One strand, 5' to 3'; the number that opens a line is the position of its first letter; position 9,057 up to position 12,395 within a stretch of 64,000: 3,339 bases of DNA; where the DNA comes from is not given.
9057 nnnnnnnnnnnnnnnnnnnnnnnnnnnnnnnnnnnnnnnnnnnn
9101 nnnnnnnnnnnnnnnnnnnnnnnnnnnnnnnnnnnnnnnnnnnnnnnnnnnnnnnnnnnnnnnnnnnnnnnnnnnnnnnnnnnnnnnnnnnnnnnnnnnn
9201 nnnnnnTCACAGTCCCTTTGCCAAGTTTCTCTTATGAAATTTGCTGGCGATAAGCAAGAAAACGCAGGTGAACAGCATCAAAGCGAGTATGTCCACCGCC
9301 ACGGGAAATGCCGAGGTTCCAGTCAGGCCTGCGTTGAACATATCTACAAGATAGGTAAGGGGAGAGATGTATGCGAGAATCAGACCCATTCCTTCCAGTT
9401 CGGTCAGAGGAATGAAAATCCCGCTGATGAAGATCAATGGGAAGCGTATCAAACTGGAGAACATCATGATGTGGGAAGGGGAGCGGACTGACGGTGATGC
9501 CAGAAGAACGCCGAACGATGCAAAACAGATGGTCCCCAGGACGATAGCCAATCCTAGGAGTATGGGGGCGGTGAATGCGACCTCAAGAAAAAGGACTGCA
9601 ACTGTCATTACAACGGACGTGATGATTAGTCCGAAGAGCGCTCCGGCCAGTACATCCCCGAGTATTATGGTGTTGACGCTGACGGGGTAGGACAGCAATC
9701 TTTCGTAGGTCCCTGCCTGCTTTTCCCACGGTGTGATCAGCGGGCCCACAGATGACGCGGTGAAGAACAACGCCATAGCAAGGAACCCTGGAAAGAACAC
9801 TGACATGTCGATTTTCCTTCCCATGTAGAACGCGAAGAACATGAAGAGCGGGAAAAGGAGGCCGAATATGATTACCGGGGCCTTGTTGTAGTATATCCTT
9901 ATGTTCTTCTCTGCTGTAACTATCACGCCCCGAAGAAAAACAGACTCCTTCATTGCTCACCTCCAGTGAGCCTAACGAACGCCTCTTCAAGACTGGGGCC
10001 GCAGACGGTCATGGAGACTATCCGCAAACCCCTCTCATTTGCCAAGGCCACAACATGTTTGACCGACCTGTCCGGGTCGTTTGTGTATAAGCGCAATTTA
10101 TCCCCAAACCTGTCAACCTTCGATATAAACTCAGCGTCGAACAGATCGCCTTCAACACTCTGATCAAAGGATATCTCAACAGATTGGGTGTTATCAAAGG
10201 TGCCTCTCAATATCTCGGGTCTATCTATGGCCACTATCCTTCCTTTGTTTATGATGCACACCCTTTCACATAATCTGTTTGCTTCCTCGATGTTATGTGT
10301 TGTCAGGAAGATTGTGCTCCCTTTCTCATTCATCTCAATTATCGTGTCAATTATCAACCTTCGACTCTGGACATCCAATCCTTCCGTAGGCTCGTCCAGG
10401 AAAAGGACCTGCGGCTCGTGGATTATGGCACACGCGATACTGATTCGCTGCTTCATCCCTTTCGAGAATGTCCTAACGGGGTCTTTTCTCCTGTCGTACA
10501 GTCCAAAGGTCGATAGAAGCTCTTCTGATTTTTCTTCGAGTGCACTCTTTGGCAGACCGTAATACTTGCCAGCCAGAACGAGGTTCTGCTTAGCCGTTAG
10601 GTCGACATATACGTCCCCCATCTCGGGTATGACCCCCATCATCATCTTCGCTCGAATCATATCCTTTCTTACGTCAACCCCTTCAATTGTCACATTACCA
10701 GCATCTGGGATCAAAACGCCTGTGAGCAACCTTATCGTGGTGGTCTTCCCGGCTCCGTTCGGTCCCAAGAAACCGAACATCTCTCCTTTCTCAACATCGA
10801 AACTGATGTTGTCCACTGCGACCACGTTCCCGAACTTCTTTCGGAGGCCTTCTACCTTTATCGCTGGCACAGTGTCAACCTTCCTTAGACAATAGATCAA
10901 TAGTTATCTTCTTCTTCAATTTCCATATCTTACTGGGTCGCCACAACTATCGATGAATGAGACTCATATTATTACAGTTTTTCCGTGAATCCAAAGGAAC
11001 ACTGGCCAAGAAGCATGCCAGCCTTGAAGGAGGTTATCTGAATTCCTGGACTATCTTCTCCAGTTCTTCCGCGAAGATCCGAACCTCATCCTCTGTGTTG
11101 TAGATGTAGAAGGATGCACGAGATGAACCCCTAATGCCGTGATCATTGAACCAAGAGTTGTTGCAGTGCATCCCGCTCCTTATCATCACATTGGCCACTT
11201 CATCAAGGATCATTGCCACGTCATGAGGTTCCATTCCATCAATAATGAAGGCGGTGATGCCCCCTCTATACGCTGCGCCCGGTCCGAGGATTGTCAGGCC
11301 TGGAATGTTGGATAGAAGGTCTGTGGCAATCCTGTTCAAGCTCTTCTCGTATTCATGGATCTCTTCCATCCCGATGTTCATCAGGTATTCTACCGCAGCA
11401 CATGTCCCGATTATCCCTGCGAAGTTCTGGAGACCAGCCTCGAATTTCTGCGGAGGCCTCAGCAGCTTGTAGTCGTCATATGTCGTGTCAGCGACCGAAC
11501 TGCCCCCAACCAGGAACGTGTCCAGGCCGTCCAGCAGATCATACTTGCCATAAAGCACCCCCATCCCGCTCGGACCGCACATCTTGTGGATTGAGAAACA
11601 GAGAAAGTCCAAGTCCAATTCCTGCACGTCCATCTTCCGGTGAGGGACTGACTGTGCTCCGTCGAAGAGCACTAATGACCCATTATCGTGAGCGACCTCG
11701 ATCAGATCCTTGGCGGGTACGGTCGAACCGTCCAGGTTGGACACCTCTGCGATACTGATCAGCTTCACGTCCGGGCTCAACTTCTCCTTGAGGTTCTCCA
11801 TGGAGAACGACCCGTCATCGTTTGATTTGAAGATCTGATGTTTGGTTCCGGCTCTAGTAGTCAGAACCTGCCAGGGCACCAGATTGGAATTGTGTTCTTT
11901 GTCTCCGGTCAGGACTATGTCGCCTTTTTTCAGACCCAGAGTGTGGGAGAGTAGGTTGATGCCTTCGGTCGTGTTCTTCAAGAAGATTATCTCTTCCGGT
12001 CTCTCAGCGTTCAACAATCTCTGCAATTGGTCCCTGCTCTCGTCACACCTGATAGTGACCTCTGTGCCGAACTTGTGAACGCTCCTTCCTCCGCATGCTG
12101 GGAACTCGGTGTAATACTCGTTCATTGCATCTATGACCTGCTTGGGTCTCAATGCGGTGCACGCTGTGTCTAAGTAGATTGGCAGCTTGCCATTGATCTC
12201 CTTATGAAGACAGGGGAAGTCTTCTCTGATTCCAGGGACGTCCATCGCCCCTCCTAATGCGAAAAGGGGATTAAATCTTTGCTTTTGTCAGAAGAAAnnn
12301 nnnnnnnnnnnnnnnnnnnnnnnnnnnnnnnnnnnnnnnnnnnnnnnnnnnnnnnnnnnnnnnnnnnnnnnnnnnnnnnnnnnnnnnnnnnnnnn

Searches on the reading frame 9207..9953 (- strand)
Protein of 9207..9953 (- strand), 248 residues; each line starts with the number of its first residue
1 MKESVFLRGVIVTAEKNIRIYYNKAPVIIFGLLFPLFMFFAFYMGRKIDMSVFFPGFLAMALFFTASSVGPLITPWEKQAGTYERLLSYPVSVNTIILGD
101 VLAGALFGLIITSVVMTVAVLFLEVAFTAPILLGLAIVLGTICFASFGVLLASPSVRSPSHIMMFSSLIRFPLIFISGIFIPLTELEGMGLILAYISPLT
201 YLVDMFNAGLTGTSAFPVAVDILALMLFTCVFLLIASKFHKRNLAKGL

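Call 18: search_protein_families(library=ncbifam, proteins=[window:9207-9953:-], max_evalue=0.001)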
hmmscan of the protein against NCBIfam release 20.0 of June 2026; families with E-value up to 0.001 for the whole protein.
window:9207-9953:- (248 aa): 6 families
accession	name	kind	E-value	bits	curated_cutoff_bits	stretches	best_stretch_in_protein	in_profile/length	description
TIGR01247.1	drrB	subfamily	6.4e-17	62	223.05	1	28-237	25-233/236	daunorubicin resistance ABC transporter membrane protein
NF011648.0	PRK15066.1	subfamily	5e-15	55.8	225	1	50-242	60-251/257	ABC transporter permease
TIGR01291.1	nodJ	subfamily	1.3e-09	37.9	206.65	1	78-244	86-251/253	ABC-2 type transporter, NodJ family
NF038293.1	permease_SagH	equivalog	2.3e-09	36.6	450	1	58-238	185-365/370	SagH family ABC transporter permease subunit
NF033858.1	ABC2_perm_RbbA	equivalog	5.8e-06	24.5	1050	1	52-240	714-904/909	ribosome-associated ATPase/putative transporter RbbA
TIGR03733.1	lanti_perm_MutG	subfamily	0.0009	18.7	117.2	1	28-125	20-120/248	lantibiotic immunity ABC transporter MutG family permease subunit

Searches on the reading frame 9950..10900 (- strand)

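Call 18: search_protein_families(library=ncbifam, proteins=[window:9950-10900:-], max_evalue=0.001)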
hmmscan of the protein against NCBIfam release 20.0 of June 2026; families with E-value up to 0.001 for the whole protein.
window:9950-10900:- (316 aa): 188 families (the best 25 are shown)
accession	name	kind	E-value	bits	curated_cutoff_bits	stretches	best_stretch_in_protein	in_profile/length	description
TIGR01188.1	drrA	subfamily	2.2e-97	326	312.45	1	21-313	1-302/302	daunorubicin resistance ABC transporter, ATP-binding protein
TIGR03522.1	GldA_ABC_ATP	equivalog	1.4e-68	231.5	402.6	1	14-312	3-301/301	gliding motility-associated ABC transporter ATP-binding subunit GldA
NF010060.0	PRK13537.1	equivalog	2e-67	227.3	521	1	9-315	11-311/314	nodulation factor ABC transporter ATP-binding protein NodI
NF010059.0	PRK13536.1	equivalog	5.2e-66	222.7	549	1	12-315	42-339/342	nodulation factor ABC transporter ATP-binding protein NodI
TIGR01288.1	nodI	equivalog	2e-63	214.2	424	1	13-315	4-300/303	nodulation factor ABC transporter ATP-binding protein NodI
NF033858.1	ABC2_perm_RbbA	equivalog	1.7e-61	208.3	1050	1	10-246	263-498/909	ribosome-associated ATPase/putative transporter RbbA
TIGR03864.1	PQQ_ABC_ATP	hypoth_equivalog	4e-52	177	302.25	1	13-238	1-226/236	ABC transporter, ATP-binding subunit, PQQ-dependent alcohol dehydrogenase system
TIGR03740.1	galliderm_ABC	subfamily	1e-46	159.5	309.75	1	15-223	2-203/223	lantibiotic protection ABC transporter ATP-binding subunit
TIGR04406.1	LPS_export_lptB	equivalog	1.7e-43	148.6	240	1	14-228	2-219/239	LPS export ABC transporter ATP-binding protein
NF040840.2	tungstate_WtpC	equivalog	1.7e-38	132.8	440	1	14-252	2-240/347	tungstate ABC transporter ATP-binding protein WtpC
TIGR04520.1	ECF_ATPase_1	equivalog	1.9e-38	132.4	315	1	15-243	2-235/269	energy-coupling factor transporter ATPase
TIGR04521.1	ECF_ATPase_2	equivalog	2.7e-38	131.6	330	1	26-244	18-245/279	energy-coupling factor transporter ATPase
TIGR03265.1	PhnT2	equivalog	1.2e-37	130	457.7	1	12-229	3-220/353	putative 2-aminoethylphosphonate ABC transporter ATP-binding protein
TIGR02673.1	FtsE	equivalog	1.3e-37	129.5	264.85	1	15-221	3-214/214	cell division ATP-binding protein FtsE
TIGR00968.1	3a0106s01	subfamily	2.6e-37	128.6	342.75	1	14-230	1-217/237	sulfate ABC transporter ATP-binding protein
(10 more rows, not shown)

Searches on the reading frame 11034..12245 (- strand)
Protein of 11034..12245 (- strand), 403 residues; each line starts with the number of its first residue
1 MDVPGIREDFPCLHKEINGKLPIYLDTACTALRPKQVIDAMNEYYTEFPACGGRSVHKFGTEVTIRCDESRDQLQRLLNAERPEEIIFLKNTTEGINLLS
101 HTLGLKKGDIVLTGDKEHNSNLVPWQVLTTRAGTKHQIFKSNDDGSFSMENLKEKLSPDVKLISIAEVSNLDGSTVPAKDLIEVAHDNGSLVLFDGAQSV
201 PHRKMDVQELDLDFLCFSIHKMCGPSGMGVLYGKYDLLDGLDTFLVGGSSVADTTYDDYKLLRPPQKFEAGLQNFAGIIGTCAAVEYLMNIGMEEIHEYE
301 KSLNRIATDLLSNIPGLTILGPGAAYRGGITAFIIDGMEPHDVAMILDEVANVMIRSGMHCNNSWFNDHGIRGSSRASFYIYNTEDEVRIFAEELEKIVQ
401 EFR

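Call 18: search_protein_families(library=ncbifam, proteins=[window:11034-12245:-], max_evalue=0.001)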
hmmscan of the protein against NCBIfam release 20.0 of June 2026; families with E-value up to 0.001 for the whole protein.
window:11034-12245:- (403 aa): 20 families
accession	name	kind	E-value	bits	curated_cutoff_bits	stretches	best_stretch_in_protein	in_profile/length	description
TIGR01979.1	sufS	subfamily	3.8e-128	427.8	475.1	1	6-402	3-402/403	SufS family cysteine desulfurase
NF041166.1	f2_encap_cargo1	exception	1.2e-109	368.2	800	1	2-397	226-622/623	family 2A encapsulin nanocompartment cargo protein cysteine desulfurase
NF006791.0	PRK09295.1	equivalog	4e-94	316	661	1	4-399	6-402/406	cysteine desulfurase SufS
NF008126.0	PRK10874.1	equivalog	1.4e-84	284.6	607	1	5-397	8-394/401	cysteine desulfurase CsdA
TIGR03392.1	FeS_syn_CsdA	equivalog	1.5e-83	281.2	493.6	1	6-397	6-391/398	cysteine desulfurase CsdA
TIGR01977.1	am_tr_V_EF2568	hypoth_equivalog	7.3e-64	216.1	377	1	23-398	1-376/376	cysteine desulfurase family protein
TIGR01976.1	am_tr_V_VC1184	hypoth_equivalog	1.2e-56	192.8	352.35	1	2-393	2-399/401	cysteine desulfurase-like protein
NF040779.1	Sec_lyase_SclA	exception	2.1e-44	152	525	1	23-399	1-377/378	selenocysteine lyase SclA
TIGR03402.1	FeS_nifS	equivalog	3.1e-40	138.1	530.75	1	23-403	1-374/379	cysteine desulfurase NifS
NF010611.0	PRK14012.1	equivalog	2.8e-29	102.3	548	1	20-233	4-220/406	IscS subfamily cysteine desulfurase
TIGR03235.1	DNA_S_dndA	equivalog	2.1e-28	99.6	480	1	24-362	1-325/353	cysteine desulfurase DndA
TIGR02006.1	IscS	equivalog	3e-26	92.4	643.2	1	20-234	2-217/402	IscS subfamily cysteine desulfurase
TIGR03403.1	nifS_epsilon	equivalog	6.2e-26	91.1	587.7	1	23-248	1-227/382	NifS family cysteine desulfurase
NF002806.0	PRK02948.1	subfamily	1.6e-14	53.7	304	1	23-232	2-211/381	IscS subfamily cysteine desulfurase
TIGR04343.1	egtE_PLP_lyase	equivalog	1.8e-13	50.1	400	1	21-355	13-331/370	ergothioneine biosynthesis PLP-dependent enzyme EgtE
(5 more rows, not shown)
